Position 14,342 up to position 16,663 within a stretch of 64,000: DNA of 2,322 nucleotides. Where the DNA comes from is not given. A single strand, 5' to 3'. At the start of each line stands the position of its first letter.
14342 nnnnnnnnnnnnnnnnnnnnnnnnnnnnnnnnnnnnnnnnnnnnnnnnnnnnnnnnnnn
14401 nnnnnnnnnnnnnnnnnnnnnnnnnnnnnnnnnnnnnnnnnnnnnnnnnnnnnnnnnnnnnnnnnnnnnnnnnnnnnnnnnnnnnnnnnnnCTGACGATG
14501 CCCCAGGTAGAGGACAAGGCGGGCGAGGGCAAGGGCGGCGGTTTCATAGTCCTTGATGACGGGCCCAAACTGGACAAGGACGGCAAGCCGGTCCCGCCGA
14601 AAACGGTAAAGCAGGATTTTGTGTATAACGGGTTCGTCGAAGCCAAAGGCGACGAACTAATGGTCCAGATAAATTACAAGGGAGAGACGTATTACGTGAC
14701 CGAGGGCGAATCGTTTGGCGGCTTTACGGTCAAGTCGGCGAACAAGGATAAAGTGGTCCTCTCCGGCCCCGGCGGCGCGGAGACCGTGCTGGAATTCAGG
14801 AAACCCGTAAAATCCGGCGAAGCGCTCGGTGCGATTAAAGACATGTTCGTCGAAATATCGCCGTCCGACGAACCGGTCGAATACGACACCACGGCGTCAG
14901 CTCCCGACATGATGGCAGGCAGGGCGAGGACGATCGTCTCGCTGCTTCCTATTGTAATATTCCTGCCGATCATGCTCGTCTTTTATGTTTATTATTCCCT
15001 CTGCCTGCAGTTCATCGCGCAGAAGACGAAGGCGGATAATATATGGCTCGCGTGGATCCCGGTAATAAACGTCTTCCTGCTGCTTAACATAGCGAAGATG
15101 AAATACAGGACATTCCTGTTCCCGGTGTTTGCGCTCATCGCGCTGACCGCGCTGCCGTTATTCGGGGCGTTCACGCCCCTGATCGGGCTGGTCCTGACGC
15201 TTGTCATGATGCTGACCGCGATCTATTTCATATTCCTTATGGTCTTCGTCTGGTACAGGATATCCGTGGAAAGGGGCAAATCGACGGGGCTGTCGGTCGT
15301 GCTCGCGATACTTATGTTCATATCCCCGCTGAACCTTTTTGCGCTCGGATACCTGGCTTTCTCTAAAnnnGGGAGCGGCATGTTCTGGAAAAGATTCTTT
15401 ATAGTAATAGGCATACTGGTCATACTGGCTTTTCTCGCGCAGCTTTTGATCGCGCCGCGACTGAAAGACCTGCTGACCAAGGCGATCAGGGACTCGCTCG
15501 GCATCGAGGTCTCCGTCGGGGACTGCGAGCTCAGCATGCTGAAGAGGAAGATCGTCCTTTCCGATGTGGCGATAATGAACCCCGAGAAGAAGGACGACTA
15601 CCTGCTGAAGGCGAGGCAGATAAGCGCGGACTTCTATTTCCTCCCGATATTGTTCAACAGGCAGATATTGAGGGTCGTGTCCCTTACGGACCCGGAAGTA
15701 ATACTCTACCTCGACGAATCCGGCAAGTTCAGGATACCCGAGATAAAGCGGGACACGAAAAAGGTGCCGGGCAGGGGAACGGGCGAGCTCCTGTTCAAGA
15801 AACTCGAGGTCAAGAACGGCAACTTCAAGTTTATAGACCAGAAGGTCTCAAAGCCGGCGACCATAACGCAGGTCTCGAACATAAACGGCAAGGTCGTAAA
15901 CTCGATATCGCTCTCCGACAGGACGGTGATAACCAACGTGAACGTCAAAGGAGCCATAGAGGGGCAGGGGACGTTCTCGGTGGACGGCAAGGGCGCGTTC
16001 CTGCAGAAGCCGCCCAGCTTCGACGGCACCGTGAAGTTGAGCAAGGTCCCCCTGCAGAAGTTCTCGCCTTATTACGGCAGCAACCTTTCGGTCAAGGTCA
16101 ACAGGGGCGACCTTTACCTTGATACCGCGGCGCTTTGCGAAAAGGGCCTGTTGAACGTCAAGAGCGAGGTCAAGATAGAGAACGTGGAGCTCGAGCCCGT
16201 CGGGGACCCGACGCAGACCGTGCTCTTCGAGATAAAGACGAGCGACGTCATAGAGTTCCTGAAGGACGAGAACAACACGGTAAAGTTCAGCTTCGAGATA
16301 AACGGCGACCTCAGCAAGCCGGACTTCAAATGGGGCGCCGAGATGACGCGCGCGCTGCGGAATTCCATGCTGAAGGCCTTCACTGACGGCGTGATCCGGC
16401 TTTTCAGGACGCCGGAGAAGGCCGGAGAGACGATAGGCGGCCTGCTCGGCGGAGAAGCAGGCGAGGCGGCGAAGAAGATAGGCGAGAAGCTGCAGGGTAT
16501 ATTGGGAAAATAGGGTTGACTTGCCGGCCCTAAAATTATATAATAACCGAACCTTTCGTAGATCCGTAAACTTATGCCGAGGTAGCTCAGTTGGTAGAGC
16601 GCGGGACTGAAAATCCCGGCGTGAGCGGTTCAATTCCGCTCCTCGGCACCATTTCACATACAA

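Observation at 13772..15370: ArfB (ribosome-rescue GGQ hydrolase) reading frame has no stop codon and runs in frame into a signal-peptide / thioredoxin-like / multi-TM protein across an A7 homopolymer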

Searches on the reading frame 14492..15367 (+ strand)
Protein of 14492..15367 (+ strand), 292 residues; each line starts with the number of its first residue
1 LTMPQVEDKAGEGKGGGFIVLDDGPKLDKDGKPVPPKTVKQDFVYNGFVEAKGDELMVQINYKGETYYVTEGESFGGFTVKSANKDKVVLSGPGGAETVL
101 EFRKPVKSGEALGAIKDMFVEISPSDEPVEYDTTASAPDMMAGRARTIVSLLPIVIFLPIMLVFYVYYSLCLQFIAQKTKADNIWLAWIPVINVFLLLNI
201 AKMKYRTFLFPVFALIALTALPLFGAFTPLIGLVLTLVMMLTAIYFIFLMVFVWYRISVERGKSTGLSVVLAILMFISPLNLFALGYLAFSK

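Call 35: search_protein_families(library=pfam, proteins=[window:14492-15367:+], max_evalue=10)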
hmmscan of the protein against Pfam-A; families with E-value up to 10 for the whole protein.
window:14492-15367:+ (292 aa): 1 family
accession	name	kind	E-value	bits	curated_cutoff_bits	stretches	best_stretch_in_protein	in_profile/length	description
PF07017.17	PagP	-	0.17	11.8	24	1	145-189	99-143/144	Antimicrobial peptide resistance and lipid A acylation protein PagP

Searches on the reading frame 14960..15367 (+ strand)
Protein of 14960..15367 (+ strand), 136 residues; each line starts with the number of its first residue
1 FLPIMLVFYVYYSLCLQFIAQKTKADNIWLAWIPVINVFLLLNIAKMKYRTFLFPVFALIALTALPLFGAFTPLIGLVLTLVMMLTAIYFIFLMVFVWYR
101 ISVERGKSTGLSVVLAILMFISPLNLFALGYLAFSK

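Call 35: search_protein_families(library=pfam, proteins=[window:14960-15367:+], max_evalue=10)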
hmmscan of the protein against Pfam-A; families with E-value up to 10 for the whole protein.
window:14960-15367:+ (136 aa): 1 family
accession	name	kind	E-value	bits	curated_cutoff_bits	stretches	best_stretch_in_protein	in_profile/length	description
PF18936.5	DUF5684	-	6.1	8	27.4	1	29-128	1-69/81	Family of unknown function (DUF5684)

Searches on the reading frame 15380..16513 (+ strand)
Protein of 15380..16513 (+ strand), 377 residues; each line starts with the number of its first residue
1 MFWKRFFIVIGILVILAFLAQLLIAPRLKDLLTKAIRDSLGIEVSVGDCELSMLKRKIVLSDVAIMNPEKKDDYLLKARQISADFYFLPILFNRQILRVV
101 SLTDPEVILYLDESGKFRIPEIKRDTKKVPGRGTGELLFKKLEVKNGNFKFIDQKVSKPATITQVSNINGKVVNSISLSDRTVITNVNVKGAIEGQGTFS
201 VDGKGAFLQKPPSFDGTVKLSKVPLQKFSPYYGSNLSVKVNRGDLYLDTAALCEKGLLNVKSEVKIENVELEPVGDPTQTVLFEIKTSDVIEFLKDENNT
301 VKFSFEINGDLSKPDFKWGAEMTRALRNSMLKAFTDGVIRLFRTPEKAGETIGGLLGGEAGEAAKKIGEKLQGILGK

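Call 3: search_protein_families(library=pfam, proteins=[window:15380-16513:+], max_evalue=0.01)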
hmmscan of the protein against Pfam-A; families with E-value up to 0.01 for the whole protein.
window:15380-16513:+ (377 aa): 2 families
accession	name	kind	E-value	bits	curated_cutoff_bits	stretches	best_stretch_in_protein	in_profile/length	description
PF05359.17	DUF748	-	1.1e-28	100.3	50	2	139-335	671-862/1037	Domain of Unknown Function (DUF748)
PF05170.20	AsmA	-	0.0073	15.6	29.8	0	7-158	9-178/607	AsmA family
